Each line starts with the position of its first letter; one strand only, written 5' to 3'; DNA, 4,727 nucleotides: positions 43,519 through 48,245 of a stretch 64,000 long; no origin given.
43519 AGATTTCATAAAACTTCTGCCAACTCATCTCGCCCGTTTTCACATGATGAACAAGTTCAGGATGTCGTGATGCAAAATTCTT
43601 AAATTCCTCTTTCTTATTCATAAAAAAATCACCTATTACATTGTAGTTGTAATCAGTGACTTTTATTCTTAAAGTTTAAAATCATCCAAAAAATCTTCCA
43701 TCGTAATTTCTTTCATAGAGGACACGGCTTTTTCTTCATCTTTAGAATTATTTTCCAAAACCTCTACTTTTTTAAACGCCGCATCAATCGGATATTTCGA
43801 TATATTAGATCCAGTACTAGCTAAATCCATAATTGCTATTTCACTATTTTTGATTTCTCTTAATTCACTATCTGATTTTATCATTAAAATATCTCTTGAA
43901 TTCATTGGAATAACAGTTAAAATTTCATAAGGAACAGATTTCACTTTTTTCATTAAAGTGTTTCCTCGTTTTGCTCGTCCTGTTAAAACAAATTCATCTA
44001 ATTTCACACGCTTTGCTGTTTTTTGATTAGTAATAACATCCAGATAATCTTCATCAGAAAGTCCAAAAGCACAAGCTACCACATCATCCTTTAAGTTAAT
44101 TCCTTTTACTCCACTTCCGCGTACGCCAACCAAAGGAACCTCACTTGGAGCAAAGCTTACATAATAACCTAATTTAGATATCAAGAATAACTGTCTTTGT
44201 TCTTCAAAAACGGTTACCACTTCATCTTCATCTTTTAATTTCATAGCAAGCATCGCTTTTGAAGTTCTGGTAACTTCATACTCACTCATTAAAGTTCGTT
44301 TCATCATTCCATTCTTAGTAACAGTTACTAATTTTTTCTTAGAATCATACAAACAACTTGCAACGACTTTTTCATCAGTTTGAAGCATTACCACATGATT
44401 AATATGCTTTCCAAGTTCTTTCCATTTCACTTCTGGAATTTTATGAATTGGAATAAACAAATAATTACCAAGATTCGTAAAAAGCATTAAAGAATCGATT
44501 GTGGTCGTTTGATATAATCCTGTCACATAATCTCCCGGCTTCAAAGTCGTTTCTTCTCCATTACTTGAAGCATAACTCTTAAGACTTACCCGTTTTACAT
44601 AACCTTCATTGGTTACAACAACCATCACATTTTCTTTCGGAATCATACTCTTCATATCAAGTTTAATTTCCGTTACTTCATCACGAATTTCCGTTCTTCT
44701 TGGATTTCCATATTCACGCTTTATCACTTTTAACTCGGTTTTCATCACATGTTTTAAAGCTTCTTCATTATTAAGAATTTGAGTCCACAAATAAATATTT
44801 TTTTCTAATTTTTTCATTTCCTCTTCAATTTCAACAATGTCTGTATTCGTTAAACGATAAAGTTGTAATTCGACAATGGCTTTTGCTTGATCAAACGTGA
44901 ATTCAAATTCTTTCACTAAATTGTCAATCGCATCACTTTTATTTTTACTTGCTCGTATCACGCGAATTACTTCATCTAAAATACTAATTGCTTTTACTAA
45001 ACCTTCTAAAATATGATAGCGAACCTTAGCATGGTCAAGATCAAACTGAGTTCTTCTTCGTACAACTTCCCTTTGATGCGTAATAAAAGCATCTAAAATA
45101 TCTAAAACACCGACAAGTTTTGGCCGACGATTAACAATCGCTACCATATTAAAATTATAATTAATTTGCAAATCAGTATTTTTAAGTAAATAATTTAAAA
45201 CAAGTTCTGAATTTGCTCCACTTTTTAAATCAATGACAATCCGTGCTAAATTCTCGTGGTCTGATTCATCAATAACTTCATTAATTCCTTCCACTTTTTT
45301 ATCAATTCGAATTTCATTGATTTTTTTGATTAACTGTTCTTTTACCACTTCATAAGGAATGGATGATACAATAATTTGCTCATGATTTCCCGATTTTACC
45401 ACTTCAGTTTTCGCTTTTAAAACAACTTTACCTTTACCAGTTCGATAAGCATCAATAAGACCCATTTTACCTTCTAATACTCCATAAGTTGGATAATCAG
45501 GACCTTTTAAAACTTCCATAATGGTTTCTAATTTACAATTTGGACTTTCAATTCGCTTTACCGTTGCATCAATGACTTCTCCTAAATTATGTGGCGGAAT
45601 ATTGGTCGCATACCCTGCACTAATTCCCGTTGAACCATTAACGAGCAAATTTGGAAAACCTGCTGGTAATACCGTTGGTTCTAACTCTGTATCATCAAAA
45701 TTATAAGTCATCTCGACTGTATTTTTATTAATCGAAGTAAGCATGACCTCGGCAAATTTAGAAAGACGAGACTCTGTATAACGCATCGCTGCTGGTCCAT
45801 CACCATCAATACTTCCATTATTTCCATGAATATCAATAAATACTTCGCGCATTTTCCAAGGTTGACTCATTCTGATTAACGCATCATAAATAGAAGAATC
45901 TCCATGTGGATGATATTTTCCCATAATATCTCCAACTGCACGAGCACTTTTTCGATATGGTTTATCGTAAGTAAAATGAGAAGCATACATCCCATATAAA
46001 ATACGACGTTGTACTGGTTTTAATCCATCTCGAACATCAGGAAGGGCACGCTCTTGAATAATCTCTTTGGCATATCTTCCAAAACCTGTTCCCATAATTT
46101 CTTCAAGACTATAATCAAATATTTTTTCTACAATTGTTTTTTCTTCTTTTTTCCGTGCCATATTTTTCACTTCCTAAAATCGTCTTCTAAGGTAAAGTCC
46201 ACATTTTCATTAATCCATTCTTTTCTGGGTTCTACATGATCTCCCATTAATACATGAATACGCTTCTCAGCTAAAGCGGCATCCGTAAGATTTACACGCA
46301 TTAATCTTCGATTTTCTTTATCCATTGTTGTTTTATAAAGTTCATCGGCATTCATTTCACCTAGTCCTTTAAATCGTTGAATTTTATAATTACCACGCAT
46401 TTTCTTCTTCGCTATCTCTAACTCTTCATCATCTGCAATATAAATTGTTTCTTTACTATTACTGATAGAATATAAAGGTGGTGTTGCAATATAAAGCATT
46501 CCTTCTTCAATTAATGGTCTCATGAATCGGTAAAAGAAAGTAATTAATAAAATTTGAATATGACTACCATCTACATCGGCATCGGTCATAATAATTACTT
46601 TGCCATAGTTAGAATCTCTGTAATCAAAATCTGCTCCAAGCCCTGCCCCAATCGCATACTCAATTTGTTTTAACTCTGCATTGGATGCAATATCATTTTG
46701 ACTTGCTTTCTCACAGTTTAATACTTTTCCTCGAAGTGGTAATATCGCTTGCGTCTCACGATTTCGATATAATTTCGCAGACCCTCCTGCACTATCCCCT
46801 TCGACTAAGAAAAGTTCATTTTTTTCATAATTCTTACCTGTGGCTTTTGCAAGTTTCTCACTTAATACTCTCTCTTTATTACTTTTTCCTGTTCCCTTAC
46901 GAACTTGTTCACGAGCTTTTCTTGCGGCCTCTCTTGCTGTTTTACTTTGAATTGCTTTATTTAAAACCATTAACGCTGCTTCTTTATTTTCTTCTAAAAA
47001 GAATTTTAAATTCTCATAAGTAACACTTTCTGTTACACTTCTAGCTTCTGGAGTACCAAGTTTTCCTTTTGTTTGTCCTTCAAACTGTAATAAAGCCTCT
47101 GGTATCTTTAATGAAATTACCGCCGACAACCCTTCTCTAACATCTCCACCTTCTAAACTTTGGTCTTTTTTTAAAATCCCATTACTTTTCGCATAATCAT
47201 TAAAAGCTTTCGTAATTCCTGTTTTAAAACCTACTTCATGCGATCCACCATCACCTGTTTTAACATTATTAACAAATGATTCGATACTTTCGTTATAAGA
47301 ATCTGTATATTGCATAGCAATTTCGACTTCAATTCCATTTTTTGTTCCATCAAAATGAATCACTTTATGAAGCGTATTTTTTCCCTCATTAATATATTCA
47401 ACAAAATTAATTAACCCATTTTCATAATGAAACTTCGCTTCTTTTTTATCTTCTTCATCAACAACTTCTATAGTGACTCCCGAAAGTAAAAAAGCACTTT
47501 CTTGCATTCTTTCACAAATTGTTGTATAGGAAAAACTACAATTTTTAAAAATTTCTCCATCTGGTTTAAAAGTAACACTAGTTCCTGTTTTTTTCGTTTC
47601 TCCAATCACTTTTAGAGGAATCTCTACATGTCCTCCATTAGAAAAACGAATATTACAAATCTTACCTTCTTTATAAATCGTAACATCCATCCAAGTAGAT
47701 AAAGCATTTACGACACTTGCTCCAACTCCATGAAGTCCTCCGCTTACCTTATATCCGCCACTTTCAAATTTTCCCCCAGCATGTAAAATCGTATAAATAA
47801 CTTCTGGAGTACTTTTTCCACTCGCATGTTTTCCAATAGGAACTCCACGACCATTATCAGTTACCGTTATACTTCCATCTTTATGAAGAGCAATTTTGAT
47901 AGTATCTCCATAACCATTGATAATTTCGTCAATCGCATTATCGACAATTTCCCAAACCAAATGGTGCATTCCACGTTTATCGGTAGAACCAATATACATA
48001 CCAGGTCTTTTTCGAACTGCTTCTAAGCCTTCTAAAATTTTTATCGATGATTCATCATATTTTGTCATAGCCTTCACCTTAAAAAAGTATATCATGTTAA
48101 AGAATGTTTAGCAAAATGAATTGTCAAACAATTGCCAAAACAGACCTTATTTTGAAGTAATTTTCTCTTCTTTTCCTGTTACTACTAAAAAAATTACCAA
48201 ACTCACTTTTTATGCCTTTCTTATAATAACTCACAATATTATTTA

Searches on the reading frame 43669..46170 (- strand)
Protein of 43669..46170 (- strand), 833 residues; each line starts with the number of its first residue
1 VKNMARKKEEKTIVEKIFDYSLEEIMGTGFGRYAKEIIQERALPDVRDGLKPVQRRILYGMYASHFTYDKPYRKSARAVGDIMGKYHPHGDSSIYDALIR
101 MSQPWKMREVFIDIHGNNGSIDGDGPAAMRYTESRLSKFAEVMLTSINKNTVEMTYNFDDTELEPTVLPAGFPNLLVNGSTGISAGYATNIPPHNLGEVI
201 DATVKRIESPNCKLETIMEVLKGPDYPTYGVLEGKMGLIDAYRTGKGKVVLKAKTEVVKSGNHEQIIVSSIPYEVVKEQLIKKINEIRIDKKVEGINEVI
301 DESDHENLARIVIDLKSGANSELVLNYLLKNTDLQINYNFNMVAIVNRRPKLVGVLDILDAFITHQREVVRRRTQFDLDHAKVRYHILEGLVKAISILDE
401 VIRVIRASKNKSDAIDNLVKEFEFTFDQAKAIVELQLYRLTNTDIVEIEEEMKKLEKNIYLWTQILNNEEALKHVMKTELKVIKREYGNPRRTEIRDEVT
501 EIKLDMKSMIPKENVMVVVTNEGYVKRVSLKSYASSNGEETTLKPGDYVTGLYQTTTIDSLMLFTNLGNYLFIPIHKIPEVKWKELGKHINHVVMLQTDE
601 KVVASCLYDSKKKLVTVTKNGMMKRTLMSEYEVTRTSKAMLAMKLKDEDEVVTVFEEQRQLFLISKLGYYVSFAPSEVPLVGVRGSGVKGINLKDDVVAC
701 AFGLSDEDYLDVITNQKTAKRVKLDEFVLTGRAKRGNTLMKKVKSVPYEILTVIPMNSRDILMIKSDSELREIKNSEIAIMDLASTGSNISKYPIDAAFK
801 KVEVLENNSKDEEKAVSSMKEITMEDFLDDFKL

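Call 77: search_protein_families(library=pfam, proteins=[window:43669-46170:-], max_evalue=0.00001)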
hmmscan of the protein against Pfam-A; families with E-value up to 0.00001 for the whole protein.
window:43669-46170:- (833 aa): 2 families
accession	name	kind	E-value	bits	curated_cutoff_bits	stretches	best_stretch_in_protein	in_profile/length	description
PF00521.26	DNA_topoisoIV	-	1.4e-149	499.1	31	1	41-481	1-432/432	DNA gyrase/topoisomerase IV, subunit A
PF03989.18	DNA_gyraseA_C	-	6.5e-28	96.4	27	1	613-655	2-45/48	DNA gyrase C-terminal domain, beta-propeller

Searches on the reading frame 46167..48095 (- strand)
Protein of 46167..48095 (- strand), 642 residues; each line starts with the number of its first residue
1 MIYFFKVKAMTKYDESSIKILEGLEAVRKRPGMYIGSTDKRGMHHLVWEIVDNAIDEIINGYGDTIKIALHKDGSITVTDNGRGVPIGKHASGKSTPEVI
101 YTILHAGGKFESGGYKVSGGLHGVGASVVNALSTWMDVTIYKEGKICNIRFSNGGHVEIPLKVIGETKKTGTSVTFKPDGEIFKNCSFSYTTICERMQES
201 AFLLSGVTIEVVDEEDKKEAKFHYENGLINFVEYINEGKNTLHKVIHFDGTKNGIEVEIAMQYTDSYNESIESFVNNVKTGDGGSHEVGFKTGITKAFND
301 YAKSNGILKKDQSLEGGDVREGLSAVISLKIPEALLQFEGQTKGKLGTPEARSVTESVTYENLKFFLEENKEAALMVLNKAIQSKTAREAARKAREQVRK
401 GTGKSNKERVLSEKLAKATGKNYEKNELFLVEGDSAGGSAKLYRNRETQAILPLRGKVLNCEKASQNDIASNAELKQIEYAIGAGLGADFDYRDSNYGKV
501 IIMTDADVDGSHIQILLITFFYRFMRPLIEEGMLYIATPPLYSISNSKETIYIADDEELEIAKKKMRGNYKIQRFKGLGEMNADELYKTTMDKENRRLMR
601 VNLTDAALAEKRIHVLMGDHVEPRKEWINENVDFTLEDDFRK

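Call 77: search_protein_families(library=pfam, proteins=[window:46167-48095:-], max_evalue=0.00001)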
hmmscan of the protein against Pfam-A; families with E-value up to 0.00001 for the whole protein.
window:46167-48095:- (642 aa): 4 families
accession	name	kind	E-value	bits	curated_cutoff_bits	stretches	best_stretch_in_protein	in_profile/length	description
PF00204.31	DNA_gyraseB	-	4.7e-57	192.7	27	1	227-396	1-172/173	DNA gyrase B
PF00986.26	DNA_gyraseB_C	-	2.5e-25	88.9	29.8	1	568-629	2-63/63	DNA gyrase B subunit, carboxyl terminus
PF02518.31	HATPase_c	-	2.6e-17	63.7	26.4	1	39-179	2-108/111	Histidine kinase-, DNA gyrase B-, and HSP90-like ATPase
PF01751.28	Toprim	-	2.7e-16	59.9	23.1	1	427-536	1-93/96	Toprim domain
